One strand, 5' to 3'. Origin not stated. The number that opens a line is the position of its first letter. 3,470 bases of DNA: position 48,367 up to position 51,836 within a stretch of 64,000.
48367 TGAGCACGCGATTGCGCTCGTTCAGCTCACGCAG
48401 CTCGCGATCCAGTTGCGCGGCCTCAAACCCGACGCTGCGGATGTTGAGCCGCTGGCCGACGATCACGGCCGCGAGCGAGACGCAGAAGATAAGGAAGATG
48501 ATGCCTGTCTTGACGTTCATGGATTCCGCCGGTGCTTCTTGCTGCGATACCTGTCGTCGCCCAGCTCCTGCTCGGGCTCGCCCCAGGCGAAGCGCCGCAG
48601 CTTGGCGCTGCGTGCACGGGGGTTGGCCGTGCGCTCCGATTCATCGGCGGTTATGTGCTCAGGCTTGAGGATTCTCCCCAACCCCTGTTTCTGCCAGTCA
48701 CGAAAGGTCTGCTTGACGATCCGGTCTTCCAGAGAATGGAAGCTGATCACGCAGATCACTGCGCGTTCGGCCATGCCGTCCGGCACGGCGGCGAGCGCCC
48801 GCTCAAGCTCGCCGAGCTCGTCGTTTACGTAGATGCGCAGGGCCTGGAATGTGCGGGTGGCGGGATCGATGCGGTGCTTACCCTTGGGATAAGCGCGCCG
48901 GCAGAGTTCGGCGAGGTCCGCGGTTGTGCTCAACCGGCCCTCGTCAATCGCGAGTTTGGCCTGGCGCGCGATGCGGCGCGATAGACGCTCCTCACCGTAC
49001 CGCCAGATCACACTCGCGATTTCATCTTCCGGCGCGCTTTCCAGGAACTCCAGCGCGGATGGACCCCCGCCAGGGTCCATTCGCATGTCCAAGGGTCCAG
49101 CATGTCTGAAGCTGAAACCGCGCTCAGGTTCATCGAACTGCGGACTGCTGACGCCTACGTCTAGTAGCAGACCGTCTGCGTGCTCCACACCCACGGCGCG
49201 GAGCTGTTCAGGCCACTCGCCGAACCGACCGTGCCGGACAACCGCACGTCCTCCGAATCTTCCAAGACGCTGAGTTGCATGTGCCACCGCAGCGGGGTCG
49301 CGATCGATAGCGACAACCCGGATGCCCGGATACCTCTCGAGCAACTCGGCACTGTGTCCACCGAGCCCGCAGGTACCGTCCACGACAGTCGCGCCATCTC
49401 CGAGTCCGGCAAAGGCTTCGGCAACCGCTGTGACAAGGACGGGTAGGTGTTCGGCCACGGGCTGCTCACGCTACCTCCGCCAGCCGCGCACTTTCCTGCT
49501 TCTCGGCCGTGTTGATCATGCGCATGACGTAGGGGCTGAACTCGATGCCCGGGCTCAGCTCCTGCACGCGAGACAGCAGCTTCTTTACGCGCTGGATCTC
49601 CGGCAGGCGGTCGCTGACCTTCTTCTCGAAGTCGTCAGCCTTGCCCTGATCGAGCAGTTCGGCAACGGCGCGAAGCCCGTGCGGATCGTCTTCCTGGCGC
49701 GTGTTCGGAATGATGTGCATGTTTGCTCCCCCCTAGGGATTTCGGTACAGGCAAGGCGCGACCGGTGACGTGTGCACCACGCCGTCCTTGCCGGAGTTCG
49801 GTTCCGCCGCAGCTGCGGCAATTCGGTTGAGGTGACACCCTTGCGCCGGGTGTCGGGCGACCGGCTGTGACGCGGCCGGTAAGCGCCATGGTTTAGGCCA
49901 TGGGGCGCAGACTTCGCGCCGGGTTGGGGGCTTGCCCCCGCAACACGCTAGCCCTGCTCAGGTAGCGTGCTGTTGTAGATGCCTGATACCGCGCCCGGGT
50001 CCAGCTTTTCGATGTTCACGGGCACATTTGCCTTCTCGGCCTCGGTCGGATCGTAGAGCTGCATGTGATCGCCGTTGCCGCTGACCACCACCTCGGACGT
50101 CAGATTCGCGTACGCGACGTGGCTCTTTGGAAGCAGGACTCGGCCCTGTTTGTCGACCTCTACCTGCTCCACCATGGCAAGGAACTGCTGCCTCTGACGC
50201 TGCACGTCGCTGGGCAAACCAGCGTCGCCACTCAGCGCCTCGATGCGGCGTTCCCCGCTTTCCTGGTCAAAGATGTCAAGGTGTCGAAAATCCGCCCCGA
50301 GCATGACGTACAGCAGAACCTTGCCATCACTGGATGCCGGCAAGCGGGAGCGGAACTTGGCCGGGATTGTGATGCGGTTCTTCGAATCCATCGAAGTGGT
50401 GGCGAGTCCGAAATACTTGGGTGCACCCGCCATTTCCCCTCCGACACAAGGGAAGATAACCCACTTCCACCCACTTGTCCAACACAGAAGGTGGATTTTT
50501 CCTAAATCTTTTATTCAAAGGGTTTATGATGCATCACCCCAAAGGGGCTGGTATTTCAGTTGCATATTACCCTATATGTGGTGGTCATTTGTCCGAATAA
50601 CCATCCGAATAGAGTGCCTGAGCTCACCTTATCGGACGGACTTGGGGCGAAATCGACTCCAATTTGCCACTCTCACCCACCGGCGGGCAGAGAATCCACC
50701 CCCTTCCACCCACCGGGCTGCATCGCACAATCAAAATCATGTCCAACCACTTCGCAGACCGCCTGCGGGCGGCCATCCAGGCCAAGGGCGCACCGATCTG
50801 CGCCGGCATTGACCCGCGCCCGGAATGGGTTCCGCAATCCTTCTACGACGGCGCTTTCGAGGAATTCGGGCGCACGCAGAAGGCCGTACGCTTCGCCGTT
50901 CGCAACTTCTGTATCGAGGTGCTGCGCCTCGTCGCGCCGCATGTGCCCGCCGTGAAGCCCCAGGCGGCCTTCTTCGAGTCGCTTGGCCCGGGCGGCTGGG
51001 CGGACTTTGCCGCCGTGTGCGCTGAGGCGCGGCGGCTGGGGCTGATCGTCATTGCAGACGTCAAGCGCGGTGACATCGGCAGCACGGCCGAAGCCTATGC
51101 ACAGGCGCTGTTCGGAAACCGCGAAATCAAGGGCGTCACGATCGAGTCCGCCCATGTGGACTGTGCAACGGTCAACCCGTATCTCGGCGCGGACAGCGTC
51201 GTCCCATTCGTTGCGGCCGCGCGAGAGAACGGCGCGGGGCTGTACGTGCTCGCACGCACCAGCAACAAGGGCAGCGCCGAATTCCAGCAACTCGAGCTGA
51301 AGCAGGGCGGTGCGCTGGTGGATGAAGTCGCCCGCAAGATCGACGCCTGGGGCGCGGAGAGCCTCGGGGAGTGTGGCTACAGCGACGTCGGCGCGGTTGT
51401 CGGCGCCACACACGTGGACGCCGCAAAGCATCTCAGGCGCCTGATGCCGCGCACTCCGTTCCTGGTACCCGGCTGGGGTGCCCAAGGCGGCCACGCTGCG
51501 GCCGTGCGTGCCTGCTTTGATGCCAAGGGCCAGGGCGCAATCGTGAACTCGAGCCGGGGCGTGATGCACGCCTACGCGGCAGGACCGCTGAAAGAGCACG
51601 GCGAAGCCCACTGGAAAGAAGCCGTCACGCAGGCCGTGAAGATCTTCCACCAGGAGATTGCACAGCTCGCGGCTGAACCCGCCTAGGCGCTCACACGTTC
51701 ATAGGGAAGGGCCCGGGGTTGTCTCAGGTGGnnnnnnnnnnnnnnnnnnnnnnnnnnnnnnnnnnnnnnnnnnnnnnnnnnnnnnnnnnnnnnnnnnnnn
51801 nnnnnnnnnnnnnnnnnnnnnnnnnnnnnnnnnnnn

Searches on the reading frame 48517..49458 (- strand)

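Call 74: search_protein_families(library=pfam, proteins=[window:48517-49458:-], max_evalue=0.0001)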
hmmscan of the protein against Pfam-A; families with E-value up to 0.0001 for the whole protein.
window:48517-49458:- (313 aa): 2 families
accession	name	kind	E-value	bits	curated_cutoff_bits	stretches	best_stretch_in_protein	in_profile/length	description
PF01795.25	Methyltransf_5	-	8.4e-88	295.2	27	1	2-289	2-305/309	MraW methylase family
PF13649.12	Methyltransf_25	-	6.7e-06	27.1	27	1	25-85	1-61/97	Methyltransferase domain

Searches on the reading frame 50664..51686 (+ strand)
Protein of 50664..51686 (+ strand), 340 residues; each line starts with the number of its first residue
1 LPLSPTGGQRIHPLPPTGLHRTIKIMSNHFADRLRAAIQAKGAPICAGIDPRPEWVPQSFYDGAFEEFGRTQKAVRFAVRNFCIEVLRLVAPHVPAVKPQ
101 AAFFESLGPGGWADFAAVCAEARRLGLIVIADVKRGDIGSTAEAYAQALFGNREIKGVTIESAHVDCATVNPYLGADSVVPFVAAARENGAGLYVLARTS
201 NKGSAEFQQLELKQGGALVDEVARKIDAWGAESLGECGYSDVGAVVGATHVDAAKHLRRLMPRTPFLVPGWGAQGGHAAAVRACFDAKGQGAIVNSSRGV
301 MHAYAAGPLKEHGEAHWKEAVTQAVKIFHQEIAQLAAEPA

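Call 74: search_protein_families(library=pfam, proteins=[window:50664-51686:+], max_evalue=0.0001)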
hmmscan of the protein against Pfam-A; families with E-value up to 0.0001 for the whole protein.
window:50664-51686:+ (340 aa): 1 family
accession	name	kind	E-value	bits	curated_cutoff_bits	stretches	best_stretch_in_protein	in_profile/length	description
PF00215.30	OMPdecase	-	5.8e-28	98.7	27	1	82-303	14-211/221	Orotidine 5'-phosphate decarboxylase / HUMPS family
